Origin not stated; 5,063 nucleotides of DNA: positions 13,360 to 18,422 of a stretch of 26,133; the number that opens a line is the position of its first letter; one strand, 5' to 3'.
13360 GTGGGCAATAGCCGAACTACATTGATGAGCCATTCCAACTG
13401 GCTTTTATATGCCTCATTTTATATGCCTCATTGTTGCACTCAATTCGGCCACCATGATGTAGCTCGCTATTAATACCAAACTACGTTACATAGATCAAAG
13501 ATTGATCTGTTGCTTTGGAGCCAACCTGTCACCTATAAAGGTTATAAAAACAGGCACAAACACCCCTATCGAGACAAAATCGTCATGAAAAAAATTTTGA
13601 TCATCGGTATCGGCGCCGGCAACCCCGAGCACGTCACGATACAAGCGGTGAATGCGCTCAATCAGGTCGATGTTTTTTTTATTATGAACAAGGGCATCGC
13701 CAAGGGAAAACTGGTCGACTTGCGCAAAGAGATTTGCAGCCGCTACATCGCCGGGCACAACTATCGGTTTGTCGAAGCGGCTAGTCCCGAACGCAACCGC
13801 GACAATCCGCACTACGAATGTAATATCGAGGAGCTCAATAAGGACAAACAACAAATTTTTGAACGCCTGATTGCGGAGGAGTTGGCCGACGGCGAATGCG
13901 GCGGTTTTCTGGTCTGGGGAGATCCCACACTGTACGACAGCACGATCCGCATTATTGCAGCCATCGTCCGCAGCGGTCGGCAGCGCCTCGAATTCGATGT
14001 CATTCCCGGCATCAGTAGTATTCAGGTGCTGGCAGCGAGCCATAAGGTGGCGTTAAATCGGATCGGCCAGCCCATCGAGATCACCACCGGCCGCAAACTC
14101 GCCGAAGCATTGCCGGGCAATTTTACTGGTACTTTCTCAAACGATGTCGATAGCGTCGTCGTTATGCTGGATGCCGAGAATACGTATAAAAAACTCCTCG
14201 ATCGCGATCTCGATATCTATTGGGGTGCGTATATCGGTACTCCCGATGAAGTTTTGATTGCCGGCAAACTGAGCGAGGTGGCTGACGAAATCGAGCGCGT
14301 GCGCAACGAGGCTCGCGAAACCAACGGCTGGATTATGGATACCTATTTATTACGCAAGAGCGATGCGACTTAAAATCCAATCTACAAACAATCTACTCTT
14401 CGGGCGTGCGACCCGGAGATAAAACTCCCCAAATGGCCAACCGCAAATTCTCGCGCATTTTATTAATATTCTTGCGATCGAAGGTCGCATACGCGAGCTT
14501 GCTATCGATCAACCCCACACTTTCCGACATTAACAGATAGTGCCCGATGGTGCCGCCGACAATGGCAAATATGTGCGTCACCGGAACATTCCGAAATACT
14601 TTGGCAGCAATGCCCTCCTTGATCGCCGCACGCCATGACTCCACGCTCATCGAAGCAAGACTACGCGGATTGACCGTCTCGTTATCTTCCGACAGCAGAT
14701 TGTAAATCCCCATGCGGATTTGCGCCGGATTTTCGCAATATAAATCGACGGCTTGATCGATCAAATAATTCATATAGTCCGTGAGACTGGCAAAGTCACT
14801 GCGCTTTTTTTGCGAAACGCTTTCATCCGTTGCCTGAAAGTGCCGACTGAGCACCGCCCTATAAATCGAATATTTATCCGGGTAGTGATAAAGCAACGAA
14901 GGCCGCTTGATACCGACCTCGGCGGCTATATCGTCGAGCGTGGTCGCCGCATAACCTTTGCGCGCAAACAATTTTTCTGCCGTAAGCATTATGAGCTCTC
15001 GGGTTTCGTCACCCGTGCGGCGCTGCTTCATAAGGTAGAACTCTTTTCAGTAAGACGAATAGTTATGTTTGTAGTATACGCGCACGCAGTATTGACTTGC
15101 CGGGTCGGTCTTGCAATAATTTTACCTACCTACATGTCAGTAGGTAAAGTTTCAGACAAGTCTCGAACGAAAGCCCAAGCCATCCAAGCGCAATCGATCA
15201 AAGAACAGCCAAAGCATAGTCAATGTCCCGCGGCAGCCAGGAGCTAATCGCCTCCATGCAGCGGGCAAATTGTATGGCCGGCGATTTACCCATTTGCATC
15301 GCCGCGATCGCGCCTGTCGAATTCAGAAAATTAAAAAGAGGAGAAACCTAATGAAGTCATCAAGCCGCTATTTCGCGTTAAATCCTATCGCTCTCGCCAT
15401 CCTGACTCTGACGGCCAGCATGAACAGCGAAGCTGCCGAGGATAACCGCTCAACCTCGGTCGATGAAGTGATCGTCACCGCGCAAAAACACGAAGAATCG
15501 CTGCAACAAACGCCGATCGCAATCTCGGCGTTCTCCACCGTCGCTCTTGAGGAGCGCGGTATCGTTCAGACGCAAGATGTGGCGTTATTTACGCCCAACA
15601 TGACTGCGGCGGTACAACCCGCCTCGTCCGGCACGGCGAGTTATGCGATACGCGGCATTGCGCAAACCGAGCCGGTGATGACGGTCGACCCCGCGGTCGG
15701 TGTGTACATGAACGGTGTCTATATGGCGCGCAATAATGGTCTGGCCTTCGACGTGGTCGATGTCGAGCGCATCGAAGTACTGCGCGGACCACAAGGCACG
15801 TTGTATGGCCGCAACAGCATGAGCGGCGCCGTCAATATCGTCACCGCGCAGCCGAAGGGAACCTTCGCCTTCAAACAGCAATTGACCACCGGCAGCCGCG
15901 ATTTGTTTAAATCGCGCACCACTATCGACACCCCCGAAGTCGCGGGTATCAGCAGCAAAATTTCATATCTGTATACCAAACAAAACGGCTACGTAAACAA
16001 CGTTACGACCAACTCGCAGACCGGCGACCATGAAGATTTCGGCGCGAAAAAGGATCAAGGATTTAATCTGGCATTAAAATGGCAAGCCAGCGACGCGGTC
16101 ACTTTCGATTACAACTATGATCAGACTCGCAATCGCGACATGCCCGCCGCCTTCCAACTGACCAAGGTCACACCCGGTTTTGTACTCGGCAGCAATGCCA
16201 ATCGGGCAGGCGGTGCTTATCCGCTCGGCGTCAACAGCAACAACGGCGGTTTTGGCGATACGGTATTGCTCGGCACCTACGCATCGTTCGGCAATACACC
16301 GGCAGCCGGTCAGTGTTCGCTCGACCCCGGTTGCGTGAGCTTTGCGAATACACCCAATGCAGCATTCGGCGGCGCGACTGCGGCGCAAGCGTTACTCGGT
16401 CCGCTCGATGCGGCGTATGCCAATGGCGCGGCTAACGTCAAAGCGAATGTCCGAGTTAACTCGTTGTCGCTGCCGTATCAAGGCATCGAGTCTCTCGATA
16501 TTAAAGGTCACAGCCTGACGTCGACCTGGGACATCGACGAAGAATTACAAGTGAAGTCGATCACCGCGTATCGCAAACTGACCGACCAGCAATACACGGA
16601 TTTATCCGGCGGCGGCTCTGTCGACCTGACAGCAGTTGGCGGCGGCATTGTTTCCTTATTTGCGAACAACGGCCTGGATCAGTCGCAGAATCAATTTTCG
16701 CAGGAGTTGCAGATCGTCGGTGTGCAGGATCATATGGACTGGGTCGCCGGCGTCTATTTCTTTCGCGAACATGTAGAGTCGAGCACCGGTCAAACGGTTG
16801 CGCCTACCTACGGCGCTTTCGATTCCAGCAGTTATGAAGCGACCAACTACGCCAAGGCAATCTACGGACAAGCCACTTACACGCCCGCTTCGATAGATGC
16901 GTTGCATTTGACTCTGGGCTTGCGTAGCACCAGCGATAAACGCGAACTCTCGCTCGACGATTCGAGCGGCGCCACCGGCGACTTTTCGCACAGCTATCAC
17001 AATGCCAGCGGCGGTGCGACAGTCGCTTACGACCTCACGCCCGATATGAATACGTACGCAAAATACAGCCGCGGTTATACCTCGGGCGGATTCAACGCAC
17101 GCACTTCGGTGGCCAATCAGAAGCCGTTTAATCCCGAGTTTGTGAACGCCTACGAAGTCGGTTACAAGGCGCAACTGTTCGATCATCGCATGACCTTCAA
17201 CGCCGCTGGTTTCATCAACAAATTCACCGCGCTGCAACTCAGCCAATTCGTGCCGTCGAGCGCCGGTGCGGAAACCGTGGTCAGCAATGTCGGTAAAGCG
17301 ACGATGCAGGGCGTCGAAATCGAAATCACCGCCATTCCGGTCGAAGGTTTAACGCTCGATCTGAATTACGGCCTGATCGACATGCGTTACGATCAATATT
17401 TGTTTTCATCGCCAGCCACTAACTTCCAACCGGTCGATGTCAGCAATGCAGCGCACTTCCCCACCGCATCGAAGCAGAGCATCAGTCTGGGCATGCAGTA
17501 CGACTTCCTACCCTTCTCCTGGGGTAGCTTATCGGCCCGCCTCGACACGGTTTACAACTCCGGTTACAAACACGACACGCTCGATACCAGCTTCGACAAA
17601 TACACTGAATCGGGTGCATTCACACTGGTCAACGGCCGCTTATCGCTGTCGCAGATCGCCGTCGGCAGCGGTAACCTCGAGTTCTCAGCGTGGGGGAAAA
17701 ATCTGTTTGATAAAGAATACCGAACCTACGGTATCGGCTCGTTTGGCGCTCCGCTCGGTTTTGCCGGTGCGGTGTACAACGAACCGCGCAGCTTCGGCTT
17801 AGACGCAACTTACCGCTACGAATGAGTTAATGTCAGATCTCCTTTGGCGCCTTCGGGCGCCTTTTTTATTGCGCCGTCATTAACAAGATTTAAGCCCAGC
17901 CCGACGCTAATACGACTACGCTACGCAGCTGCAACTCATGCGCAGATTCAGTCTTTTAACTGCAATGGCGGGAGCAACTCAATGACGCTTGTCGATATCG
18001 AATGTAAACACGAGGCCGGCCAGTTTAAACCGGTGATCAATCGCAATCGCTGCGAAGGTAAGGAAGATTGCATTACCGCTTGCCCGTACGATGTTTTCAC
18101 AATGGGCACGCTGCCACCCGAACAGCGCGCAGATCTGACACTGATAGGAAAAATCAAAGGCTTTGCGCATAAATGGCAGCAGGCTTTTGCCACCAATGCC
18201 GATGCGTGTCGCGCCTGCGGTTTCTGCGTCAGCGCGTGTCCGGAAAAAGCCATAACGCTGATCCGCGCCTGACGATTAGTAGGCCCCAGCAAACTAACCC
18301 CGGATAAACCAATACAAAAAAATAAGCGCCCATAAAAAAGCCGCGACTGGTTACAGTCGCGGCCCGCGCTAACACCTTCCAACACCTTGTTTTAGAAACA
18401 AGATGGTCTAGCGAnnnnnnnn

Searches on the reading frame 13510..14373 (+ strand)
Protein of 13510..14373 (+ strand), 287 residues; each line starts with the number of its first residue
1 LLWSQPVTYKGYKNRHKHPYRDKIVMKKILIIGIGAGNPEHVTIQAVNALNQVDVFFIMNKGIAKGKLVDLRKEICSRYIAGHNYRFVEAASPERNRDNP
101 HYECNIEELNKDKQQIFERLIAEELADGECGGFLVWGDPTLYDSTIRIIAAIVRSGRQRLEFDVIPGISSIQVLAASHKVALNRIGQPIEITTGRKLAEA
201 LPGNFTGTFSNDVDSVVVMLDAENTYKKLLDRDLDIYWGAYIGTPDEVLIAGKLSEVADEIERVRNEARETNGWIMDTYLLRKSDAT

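Call 7: search_protein_families(library=pfam, proteins=[window:13510-14373:+])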
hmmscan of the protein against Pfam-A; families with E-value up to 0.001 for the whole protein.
window:13510-14373:+ (287 aa): 1 family
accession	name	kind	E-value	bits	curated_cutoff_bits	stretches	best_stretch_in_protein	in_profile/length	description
PF00590.25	TP_methylase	-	3e-28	99.7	27.8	1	28-257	1-211/212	Tetrapyrrole (Corrin/Porphyrin) Methylases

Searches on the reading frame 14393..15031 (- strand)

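Call 5: search_protein_families(library=pfam, proteins=[window:14393-15031:-])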
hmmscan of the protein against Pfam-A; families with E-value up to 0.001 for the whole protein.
window:14393-15031:- (212 aa): 1 family
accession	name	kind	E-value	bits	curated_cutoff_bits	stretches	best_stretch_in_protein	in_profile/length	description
PF00440.29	TetR_N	-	2.4e-13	50.1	24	1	14-60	1-47/47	Bacterial regulatory proteins, tetR family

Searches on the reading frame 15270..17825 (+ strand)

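Call 5: search_protein_families(library=pfam, proteins=[window:15270-17825:+])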
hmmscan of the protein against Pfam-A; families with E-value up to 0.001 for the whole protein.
window:15270-17825:+ (851 aa): 2 families
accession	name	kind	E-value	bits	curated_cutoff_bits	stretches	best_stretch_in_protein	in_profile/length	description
PF00593.30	TonB_dep_Rec_b-barrel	-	1.4e-35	124.4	27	1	409-812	58-436/436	TonB dependent receptor-like, beta-barrel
PF07715.20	Plug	-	1.4e-15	58.1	23.9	1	78-187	2-107/107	TonB-dependent Receptor Plug Domain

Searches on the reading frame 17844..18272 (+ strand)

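Call 5: search_protein_families(library=pfam, proteins=[window:17844-18272:+])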
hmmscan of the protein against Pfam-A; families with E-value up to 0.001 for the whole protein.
window:17844-18272:+ (142 aa): 10 families
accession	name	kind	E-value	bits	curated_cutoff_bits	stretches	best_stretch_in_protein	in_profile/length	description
PF12837.12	Fer4_6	-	2.5e-11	43.4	25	2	62-85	1-24/24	4Fe-4S binding domain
PF12838.12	Fer4_7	-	4.4e-08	33.9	27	1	122-139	2-19/52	4Fe-4S dicluster domain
PF00037.32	Fer4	-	9.9e-08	31.9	21.1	1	118-138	4-24/24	4Fe-4S binding domain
PF13237.11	Fer4_10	-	7.8e-07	29.4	25.5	1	62-133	1-53/53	4Fe-4S dicluster domain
PF12797.12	Fer4_2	-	8.6e-07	29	24.5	1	116-134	4-22/22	4Fe-4S binding domain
PF14697.11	Fer4_21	-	1e-06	29.2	35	1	112-139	31-59/59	4Fe-4S dicluster domain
PF25160.1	LdpA_Fe-S-bd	-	9.7e-06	25.7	27.6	0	117-138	23-44/49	LdpA Fe-S cluster-binding domain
PF13187.11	Fer4_9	-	1.1e-05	25.8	27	1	70-137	2-52/52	4Fe-4S dicluster domain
PF12800.12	Fer4_4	-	7.2e-05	23.2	24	0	120-134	2-16/17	4Fe-4S binding domain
PF13484.11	Fer4_16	-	0.00064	20.9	30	0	122-138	2-18/66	4Fe-4S double cluster binding domain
